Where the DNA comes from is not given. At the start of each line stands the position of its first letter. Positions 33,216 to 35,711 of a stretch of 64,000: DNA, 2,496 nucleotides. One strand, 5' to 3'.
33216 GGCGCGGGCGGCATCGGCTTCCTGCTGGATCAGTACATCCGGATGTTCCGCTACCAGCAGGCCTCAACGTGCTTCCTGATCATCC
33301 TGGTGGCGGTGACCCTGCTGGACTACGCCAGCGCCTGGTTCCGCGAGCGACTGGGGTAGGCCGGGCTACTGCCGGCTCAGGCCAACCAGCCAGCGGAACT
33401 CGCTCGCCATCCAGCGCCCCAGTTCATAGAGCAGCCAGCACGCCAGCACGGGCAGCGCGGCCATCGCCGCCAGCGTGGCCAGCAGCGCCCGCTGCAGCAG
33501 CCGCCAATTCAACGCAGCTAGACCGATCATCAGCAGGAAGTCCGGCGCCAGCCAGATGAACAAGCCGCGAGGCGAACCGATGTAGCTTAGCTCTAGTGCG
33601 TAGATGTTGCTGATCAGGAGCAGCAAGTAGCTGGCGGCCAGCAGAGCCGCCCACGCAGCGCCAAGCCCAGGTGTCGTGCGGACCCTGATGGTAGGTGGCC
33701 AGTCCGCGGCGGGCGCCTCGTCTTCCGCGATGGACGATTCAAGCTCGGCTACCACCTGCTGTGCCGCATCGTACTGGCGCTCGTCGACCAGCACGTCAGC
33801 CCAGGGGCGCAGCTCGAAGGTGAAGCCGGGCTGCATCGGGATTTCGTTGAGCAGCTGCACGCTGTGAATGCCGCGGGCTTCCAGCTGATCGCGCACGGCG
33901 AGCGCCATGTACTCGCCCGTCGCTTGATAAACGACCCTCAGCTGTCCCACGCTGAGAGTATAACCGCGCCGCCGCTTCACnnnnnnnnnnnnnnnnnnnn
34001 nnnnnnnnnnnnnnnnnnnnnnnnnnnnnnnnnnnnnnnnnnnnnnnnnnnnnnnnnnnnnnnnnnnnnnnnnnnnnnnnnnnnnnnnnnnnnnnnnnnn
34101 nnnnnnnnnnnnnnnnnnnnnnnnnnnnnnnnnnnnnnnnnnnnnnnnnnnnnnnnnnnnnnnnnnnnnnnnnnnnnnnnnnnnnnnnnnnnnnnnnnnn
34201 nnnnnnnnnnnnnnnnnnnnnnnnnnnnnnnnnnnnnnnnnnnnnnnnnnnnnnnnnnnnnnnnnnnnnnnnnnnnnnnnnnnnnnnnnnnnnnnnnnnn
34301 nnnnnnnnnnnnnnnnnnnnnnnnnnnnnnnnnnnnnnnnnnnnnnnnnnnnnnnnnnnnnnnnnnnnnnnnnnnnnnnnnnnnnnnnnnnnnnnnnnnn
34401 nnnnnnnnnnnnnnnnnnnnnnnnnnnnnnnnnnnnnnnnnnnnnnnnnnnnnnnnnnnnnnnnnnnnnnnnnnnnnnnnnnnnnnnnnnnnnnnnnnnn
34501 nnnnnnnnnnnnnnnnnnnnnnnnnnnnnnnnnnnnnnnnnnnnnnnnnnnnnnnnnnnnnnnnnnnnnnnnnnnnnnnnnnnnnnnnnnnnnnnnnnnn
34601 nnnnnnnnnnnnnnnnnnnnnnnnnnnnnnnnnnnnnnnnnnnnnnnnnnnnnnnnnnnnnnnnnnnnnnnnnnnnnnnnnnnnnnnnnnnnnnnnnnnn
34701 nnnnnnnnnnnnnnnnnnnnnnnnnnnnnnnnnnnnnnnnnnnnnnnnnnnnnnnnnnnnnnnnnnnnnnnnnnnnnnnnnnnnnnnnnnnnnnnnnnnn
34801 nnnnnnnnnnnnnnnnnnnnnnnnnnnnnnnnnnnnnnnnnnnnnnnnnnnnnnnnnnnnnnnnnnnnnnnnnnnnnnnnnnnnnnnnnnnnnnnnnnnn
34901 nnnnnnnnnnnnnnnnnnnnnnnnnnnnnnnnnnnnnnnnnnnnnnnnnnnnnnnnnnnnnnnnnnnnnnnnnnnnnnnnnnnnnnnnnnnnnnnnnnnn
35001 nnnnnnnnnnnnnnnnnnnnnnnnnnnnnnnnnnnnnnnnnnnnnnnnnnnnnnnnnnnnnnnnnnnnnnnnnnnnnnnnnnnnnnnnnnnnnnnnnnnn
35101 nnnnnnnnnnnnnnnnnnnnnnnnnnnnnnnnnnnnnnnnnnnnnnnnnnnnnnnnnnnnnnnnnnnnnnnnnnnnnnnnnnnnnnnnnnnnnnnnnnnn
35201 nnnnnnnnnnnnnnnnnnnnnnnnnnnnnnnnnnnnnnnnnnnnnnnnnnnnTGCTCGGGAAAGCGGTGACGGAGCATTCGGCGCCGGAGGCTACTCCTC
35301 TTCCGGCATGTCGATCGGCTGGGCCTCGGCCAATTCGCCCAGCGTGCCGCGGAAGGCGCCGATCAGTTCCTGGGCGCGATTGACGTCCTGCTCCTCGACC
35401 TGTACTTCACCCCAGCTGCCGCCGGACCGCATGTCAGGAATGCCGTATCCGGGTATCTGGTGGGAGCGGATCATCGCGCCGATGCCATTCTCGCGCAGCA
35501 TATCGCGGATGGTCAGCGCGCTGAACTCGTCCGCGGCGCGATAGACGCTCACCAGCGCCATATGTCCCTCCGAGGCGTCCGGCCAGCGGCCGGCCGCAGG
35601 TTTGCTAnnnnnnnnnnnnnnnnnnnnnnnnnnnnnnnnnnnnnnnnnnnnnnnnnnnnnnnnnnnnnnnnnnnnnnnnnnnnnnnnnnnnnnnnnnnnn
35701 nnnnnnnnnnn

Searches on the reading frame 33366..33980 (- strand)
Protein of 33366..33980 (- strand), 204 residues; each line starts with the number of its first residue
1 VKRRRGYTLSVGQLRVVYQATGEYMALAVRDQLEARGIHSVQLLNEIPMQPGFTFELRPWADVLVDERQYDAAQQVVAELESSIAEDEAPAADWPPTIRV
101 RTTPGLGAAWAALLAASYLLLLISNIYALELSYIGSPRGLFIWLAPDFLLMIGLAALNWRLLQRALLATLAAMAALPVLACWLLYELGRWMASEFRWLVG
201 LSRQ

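Call 75: search_protein_families(library=pfam, proteins=[window:33366-33980:-], max_evalue=0.001)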
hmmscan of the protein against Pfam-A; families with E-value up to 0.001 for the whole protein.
window:33366-33980:- (204 aa): 1 family
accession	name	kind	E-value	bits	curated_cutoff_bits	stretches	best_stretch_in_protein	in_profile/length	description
PF09413.15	DUF2007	-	0.0003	21.3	25.7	1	17-81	4-66/66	Putative prokaryotic signal transducing protein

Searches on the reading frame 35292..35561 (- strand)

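Call 75: search_protein_families(library=pfam, proteins=[window:35292-35561:-], max_evalue=0.001)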
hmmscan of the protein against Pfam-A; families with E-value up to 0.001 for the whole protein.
window:35292-35561:- (89 aa): 1 family
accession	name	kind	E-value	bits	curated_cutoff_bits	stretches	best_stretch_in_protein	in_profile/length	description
PF09413.15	DUF2007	-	4.1e-09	36.9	25.7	1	4-68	2-63/66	Putative prokaryotic signal transducing protein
